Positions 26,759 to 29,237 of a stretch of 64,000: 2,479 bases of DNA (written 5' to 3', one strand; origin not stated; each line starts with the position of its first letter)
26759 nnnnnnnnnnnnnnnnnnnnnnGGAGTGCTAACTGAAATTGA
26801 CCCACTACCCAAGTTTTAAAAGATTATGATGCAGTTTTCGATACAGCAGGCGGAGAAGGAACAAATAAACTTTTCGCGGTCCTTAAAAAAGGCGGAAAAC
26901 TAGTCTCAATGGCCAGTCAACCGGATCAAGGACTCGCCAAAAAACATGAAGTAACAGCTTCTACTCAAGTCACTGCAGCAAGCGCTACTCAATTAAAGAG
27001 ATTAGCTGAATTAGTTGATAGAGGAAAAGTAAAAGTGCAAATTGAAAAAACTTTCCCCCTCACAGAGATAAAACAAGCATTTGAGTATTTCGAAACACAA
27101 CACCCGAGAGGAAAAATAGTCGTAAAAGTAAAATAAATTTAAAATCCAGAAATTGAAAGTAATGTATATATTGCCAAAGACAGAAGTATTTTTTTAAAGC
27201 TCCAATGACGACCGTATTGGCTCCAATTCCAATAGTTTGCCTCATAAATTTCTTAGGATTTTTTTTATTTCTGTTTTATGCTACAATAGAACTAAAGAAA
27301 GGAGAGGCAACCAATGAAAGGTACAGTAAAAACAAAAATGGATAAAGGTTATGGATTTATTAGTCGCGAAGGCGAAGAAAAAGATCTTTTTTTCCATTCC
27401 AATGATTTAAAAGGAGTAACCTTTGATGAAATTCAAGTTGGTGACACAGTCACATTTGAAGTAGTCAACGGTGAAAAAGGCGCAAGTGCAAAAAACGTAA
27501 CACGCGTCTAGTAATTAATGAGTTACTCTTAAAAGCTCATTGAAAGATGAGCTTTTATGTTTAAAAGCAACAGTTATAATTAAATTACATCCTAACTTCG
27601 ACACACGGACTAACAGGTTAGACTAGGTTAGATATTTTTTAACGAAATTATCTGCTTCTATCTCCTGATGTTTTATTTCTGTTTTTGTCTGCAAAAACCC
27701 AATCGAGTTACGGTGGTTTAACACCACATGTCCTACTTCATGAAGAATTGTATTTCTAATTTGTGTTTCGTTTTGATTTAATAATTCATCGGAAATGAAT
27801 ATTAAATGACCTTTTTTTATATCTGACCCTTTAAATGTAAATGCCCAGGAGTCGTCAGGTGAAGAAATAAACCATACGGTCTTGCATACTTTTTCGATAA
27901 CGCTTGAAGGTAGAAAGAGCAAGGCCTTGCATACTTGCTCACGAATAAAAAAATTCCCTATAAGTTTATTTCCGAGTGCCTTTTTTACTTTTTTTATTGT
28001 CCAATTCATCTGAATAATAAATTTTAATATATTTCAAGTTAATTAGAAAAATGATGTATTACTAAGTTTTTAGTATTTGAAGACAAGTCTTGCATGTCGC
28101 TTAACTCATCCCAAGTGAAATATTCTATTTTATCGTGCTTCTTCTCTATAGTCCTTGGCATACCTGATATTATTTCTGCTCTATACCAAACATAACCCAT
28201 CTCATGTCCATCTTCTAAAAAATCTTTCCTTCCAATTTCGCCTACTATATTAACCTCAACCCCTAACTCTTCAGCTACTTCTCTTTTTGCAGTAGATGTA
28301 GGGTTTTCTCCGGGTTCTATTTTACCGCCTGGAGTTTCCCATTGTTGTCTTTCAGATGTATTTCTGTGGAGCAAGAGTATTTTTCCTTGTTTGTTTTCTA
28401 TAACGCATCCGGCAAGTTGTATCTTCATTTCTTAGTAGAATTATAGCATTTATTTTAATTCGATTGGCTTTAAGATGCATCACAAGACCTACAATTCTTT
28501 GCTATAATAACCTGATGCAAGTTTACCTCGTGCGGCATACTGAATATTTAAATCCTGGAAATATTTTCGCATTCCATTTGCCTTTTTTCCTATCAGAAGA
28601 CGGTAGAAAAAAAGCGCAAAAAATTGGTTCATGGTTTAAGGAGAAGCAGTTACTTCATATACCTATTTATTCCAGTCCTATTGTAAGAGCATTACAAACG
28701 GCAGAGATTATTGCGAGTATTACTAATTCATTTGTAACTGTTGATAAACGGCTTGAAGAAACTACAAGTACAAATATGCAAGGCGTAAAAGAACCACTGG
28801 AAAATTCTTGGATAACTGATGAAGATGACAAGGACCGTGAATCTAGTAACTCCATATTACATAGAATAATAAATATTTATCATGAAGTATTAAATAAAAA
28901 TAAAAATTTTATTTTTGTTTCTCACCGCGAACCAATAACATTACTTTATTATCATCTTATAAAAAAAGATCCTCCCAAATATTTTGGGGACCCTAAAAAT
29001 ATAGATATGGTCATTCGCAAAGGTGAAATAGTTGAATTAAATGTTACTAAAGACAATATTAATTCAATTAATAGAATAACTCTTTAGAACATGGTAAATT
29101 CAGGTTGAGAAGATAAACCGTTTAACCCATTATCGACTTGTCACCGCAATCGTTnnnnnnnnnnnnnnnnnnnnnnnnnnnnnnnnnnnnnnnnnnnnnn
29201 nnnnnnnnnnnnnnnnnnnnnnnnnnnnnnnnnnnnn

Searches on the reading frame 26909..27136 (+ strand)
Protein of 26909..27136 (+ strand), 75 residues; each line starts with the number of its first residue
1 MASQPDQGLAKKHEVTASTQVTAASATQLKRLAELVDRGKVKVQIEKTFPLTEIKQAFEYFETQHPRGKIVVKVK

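Call 48: search_protein_families(library=pfam, proteins=[window:26909-27136:+], max_evalue=0.01)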
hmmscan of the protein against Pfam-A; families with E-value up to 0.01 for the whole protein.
window:26909-27136:+ (75 aa): 1 family
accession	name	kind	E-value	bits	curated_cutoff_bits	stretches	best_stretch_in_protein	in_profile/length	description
PF13602.12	ADH_zinc_N_2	-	1.1e-14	55.9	27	1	15-72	76-134/134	Zinc-binding dehydrogenase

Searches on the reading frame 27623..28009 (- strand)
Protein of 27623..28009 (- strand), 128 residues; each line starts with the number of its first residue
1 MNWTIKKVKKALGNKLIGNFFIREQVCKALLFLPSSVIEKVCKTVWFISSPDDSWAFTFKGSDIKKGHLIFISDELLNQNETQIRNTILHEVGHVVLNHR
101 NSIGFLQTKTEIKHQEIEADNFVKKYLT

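Call 48: search_protein_families(library=pfam, proteins=[window:27623-28009:-], max_evalue=0.01)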
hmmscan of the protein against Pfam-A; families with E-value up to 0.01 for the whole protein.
window:27623-28009:- (128 aa): 3 families
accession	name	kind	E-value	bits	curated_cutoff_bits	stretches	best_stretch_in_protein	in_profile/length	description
PF01435.24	Peptidase_M48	-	4.6e-05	23.8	20.3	1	47-101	29-82/186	Peptidase family M48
PF10263.15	SprT-like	-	0.00077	19.7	25.6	1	65-99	41-76/108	SprT-like family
PF06114.19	Peptidase_M78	-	0.00083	19.6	22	1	62-111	23-72/123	IrrE N-terminal-like domain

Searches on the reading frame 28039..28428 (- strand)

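Call 48: search_protein_families(library=pfam, proteins=[window:28039-28428:-], max_evalue=0.01)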
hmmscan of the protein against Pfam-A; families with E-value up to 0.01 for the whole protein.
window:28039-28428:- (129 aa): 3 families
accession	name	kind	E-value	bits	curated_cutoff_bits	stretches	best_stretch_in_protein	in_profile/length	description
PF00293.34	NUDIX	-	1.3e-21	77.4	21.1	1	6-113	6-121/134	NUDIX domain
PF14815.12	NUDIX_4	-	9.1e-05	22.7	35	1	8-60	3-54/113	NUDIX domain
PF13869.12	NUDIX_2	-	0.002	18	27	1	11-71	54-111/188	Nucleotide hydrolase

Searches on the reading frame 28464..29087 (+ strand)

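Call 48: search_protein_families(library=pfam, proteins=[window:28464-29087:+], max_evalue=0.01)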
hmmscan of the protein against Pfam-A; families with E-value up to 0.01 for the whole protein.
window:28464-29087:+ (207 aa): 1 family
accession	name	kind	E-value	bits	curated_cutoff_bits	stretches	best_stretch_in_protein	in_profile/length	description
PF00300.27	His_Phos_1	-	2.9e-20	73.2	21.7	1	20-173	1-166/194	Histidine phosphatase superfamily (branch 1)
